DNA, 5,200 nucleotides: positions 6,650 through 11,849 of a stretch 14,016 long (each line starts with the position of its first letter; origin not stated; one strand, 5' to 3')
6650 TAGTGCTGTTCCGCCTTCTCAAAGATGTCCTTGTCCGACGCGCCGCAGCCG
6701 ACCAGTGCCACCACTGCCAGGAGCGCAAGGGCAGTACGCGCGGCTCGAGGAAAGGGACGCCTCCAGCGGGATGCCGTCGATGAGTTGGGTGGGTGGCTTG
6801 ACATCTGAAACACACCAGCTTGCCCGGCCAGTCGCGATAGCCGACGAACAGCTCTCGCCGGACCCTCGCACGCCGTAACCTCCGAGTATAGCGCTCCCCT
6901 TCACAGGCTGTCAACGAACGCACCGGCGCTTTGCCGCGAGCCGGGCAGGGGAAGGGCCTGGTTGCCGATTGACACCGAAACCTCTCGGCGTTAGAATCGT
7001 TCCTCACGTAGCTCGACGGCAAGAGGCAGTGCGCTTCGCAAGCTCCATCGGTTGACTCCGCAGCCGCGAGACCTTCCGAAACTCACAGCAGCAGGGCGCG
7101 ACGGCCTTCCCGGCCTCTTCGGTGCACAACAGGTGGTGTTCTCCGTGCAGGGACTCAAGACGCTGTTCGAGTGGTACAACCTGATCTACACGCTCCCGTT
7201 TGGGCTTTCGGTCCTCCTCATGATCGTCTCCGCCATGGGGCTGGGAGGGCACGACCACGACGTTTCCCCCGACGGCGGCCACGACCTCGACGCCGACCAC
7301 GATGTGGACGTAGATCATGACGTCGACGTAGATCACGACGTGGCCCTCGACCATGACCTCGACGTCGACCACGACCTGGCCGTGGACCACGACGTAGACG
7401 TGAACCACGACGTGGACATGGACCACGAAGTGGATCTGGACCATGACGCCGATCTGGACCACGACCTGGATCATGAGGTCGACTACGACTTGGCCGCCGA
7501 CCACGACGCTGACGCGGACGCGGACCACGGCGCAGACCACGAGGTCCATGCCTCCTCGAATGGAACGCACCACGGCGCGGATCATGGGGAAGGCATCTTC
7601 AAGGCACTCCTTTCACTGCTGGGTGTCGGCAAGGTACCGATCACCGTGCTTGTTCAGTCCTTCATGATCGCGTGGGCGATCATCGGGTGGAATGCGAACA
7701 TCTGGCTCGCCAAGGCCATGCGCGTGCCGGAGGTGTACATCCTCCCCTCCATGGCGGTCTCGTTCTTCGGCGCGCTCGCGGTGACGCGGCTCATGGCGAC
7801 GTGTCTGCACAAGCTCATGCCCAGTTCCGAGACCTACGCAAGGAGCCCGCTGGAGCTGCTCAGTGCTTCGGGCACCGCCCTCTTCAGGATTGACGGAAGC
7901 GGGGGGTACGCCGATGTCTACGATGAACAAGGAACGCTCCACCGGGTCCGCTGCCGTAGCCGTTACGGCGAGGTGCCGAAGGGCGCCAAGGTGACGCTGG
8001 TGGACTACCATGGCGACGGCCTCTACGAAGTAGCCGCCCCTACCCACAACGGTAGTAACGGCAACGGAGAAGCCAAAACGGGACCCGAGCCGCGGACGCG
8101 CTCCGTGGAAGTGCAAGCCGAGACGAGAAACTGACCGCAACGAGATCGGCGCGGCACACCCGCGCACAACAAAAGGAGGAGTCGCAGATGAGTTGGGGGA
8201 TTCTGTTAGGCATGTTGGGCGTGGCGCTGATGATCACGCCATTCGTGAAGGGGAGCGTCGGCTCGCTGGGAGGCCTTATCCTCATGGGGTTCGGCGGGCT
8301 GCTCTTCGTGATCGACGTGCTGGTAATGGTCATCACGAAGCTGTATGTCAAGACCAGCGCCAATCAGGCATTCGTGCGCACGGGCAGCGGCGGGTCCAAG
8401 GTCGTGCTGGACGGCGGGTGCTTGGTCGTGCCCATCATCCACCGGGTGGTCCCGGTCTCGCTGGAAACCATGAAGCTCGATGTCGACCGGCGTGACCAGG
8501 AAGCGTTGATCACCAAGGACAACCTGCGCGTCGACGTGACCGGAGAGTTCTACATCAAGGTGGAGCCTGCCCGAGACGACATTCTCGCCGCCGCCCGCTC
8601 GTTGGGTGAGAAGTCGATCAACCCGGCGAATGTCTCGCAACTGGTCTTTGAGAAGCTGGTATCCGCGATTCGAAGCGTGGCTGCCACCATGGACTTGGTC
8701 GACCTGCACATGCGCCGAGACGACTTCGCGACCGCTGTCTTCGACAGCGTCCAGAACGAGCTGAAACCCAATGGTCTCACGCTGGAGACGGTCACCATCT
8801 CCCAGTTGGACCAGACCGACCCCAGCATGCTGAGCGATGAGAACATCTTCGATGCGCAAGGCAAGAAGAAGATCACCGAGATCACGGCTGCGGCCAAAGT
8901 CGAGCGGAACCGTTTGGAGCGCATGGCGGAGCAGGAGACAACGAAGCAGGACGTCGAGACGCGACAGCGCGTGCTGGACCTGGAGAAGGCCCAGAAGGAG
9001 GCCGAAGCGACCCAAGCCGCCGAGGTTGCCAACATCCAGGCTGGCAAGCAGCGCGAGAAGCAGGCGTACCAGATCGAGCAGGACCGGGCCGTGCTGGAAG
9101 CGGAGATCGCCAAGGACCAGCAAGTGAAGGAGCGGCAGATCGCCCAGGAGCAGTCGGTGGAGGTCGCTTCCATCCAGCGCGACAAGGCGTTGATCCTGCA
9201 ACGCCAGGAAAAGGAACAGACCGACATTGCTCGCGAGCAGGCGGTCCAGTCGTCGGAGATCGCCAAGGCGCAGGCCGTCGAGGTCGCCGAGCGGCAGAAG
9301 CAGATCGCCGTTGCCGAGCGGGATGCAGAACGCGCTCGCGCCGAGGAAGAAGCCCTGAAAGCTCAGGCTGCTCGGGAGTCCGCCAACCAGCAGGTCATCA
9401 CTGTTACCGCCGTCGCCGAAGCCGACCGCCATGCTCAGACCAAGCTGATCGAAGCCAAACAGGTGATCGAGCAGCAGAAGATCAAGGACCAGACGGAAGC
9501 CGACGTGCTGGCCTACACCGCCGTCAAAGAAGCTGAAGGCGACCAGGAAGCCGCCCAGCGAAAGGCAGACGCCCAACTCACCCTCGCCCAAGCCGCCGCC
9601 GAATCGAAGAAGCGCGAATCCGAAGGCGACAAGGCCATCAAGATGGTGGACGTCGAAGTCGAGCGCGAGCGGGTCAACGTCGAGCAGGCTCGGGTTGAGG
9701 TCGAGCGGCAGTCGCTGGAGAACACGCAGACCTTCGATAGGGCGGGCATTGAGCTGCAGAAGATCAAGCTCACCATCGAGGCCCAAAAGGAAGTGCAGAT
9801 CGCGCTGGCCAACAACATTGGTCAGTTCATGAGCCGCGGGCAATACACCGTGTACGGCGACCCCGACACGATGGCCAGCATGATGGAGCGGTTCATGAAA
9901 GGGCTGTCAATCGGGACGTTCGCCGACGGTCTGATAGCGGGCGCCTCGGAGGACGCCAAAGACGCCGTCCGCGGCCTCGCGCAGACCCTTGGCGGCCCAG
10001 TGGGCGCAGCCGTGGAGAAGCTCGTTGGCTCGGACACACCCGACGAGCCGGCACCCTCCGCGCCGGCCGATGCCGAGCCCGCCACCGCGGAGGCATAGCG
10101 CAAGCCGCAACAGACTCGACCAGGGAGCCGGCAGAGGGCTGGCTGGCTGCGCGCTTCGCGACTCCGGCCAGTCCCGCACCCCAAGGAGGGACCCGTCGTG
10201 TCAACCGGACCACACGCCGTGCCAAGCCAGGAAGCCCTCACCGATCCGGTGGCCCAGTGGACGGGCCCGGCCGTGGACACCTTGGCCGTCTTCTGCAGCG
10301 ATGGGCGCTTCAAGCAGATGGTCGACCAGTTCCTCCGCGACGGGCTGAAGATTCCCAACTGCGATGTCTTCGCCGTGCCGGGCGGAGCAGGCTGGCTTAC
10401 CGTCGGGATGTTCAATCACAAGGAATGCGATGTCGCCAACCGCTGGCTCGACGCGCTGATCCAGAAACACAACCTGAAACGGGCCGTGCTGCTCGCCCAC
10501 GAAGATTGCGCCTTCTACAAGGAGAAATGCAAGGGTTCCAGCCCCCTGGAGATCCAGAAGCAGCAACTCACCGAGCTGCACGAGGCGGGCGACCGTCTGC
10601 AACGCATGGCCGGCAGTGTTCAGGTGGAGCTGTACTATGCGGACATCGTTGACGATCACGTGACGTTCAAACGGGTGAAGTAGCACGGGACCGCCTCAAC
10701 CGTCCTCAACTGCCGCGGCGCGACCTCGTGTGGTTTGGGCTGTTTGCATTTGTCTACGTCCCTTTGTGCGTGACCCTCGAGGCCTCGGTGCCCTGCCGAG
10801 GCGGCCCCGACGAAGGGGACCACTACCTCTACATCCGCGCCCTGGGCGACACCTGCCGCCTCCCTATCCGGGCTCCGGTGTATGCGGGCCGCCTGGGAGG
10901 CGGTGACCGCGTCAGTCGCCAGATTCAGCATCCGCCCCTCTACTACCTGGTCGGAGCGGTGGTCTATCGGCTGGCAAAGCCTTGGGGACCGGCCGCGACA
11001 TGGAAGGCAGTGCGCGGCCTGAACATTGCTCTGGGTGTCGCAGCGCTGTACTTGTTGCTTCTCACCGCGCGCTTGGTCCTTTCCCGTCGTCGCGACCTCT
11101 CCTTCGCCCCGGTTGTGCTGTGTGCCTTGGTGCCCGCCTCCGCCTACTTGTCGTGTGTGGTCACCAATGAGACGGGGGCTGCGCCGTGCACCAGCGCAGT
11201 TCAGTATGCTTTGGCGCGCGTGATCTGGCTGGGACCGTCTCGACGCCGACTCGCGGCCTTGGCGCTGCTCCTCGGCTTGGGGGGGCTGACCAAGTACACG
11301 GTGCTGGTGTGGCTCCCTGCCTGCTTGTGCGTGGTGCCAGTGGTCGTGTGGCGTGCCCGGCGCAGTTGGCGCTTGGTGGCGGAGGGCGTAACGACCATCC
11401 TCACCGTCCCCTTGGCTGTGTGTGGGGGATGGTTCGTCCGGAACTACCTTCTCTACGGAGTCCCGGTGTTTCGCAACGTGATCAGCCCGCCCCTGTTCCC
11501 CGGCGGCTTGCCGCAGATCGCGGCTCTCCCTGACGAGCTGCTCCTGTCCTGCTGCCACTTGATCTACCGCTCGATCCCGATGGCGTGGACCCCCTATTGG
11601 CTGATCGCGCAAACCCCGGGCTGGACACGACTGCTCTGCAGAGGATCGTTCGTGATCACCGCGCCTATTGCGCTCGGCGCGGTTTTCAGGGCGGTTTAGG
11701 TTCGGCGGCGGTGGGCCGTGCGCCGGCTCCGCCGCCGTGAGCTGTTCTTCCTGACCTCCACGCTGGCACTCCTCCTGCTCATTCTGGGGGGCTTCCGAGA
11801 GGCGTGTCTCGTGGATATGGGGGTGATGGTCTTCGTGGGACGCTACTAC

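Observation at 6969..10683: Candidate membrane-microdomain module: His/Asp-repeat NfeD-like protein + FloT flotillin + beta-CA-like small protein, behind a consensus promoter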

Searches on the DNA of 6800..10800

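Call 81: search_rna_families(source=window, start=6800, end=10800, threshold=evalue, max_evalue=1)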
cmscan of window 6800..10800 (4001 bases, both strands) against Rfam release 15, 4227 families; matches with E-value up to 1: 0.
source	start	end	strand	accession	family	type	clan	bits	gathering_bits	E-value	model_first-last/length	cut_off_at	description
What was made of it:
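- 6998..7144 (+): About 140-nt leader, with a possible SD AGGTGG at 7131-7136, 8 nt before the GTG. No Rfam family at E<=1 (call 81).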

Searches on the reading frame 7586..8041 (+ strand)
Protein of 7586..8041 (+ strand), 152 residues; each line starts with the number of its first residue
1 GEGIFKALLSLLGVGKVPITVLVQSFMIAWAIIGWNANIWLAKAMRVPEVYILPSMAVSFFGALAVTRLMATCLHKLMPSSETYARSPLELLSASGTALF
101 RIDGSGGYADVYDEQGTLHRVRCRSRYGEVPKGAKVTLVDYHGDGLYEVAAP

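Call 28: find_homologous_proteins(query=window:7586-8041:+, max_evalue=0.001)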
Query seq(152 aa) (152 aa): 3 proteins with E <= 0.001 among 80 candidates.
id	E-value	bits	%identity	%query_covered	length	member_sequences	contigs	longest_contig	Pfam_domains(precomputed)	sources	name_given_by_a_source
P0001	1.6e-94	332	100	100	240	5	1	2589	PF21001.3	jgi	-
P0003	3.9e-63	230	68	96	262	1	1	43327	PF21001.3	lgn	-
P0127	8.5e-19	86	37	92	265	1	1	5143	PF21001.3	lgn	-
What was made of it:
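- A query using only the C-terminal part found just 3 proteins (call 28).
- Tried and rejected: It returned 3 proteins because of the word index (call 28).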

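Call 59: search_dna_similar(query=window:7586-8041:+, collection=plasmids, mode=protein, max_evalue=0.001, max_rows=30, rows=spread)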
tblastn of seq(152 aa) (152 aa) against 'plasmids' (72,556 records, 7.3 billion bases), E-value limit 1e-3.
Records with a match: 1; places in all: 1; records where one place covers at least 80% of the query: 1.
Best place of each record, by identity: <60% 1.
By first word of the organism name: Bosea 1.
By predicted mobility (MOB-suite, as given by PLSDB): non-mobilizable 1.
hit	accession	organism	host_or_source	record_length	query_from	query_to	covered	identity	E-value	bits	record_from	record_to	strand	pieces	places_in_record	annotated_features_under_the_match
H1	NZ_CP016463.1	Bosea sp. RAC05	Microbial isolate,Algal phycosphere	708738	1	152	100%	29.7%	8e-4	45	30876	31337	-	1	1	OB-fold-containig protein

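Call 60: get_annotated_region(hit=H1, flank=4000)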
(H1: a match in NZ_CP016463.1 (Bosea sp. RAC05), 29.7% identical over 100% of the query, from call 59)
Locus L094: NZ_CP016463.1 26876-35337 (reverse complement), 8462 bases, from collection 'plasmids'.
description: Bosea sp. RAC05 plasmid pBSY19_1, complete sequence
organism: Bosea sp. RAC05 (NCBI taxid 1842539)
taxonomy: Bacteria; Pseudomonadota; Alphaproteobacteria; Hyphomicrobiales; Boseaceae; Bosea; Bosea sp. RAC05
host: -; source: Microbial isolate,Algal phycosphere; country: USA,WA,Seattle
typing (MOB-suite, as given by PLSDB): non-mobilizable
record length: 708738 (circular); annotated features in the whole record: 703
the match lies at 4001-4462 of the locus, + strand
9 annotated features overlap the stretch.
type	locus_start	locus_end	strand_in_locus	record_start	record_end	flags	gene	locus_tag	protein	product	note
CDS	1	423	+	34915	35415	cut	-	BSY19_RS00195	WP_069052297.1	hypothetical protein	-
CDS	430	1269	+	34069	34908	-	-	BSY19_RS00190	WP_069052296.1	hypothetical protein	-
CDS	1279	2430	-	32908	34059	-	-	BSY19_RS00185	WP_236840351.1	DNA cytosine methyltransferase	GO:0006304 - DNA modification [Evidence IEA]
CDS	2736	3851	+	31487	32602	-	-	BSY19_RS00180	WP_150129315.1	hypothetical protein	-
CDS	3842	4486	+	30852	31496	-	-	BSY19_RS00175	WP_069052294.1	OB-fold-containig protein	-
CDS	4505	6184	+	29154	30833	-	-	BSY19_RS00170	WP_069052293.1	flotillin domain-containing protein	-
CDS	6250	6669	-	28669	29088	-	-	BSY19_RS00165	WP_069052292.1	hypothetical protein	-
CDS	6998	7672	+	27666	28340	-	-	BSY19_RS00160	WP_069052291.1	hypothetical protein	-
CDS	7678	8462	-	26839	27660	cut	-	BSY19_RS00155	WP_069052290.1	hypothetical protein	-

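Call 76: search_solved_structures(query=A4, max_evalue=10, show_alignments=2)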
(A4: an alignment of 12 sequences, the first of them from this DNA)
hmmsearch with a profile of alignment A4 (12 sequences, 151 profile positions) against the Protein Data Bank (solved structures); distinct sequences matched with E-value up to 10: 2.
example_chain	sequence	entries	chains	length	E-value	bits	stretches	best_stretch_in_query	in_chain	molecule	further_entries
2k14_A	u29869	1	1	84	0.0072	19.6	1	76-139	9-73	YuaF protein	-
4my5_A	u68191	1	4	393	1.5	12.1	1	16-103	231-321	Putative amino acid aminotransferase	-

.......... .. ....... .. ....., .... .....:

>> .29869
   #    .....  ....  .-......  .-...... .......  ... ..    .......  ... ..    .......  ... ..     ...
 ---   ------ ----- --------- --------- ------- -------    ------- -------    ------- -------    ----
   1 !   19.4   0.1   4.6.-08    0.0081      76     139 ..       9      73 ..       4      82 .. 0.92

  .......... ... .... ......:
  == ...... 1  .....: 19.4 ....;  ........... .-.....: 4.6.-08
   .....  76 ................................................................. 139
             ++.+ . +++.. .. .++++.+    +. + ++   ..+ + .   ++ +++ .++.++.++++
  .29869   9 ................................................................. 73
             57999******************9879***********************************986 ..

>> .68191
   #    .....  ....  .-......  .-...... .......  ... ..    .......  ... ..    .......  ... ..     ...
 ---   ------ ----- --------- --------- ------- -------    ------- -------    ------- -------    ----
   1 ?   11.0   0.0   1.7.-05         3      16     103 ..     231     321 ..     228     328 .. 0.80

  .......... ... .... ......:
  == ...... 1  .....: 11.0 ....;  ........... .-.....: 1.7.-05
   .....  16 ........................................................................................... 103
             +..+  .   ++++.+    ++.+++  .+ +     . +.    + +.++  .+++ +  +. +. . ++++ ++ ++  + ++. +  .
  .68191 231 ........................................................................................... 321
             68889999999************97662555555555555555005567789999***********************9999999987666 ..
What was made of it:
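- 7814..8041 (+): C-terminal soluble domain (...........LYEVAAP), an NfeD/YuaF-type OB fold. A profile of the family's C-terminal part hits the B. subtilis YuaF soluble domain 2K14, E 0.0072 (call 76).
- On YqiJ / DUF1449 (NfeD2-class flotillin partner): The family profile hits the YuaF soluble domain 2K14 at E 0.0072 over 64 residues (call 76).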

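Call 77: search_protein_families(library=pfam, alignment_id=A4, max_evalue=0.1)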
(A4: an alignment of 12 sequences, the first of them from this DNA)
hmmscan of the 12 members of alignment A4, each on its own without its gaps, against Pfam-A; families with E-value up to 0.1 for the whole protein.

A. member 1, seq(148 aa): 1 family
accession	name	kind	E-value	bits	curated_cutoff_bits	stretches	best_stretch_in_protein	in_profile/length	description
PF21001.2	YqiJ_N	-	0.00027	21.6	23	1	2-64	55-116/116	Inner membrane protein YqiJ, N-terminal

B. families by the number of members that match (of 12 scanned): 7 families
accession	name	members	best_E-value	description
PF21001.2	YqiJ_N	11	1.4e-08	Inner membrane protein YqiJ, N-terminal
PF07290.17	YqiJ_OB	4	0.00043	Inner membrane protein YqiJ, OB-fold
PF01957.25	NfeD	1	0.051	NfeD-like C-terminal, partner-binding domain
PF02887.21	PK_C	1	0.056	Pyruvate kinase, alpha/beta domain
PF00420.29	Oxidored_q2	1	0.061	NADH-ubiquinone/plastoquinone oxidoreductase chain 4L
PF01943.22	Polysacc_synt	1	0.062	Polysaccharide biosynthesis protein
PF14068.11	YuiB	1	0.074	Putative membrane protein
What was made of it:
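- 7814..8041 (+): 4/12 relatives hit PF07290 YqiJ_OB (call 77).
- On YqiJ / DUF1449 (NfeD2-class flotillin partner): 11 of 12 relatives in alignment A4 match, best E 1.4e-08 (call 77). 4/12 relatives hit PF07290 YqiJ_OB and 1/12 hits PF01957 (call 77).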

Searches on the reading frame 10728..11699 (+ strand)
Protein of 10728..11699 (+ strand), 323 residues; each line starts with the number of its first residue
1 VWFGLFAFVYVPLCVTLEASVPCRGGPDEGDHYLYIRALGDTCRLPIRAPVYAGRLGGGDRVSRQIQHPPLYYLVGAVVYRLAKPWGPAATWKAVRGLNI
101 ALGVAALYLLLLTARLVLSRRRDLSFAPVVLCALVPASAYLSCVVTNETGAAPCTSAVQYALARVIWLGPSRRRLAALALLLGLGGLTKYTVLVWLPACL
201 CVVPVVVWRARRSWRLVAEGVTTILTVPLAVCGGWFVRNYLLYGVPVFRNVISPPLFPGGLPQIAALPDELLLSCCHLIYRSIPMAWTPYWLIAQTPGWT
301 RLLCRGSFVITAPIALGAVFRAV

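Call 18: search_protein_families(library=pfam, proteins=[window:10728-11699:+], max_evalue=0.1)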
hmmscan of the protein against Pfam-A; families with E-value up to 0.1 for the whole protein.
window:10728-11699:+ (323 aa): 0 families

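Call 92: search_protein_families(library=padloc, proteins=[window:10728-11699:+], max_evalue=0.01)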
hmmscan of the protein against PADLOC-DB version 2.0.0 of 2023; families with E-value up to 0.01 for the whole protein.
window:10728-11699:+ (323 aa): 0 families

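Call 93: search_protein_families(library=ncbifam, proteins=[window:10728-11699:+], max_evalue=0.01)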
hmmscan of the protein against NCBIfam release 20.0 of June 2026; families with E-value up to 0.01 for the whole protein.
window:10728-11699:+ (323 aa): 0 families
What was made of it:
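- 10728..12041 (+): Two further same-strand membrane-protein genes (323 aa and 107 aa), possibly the end of the same transcript. No Pfam, NCBIfam or PADLOC family (calls 18, 92, 93).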
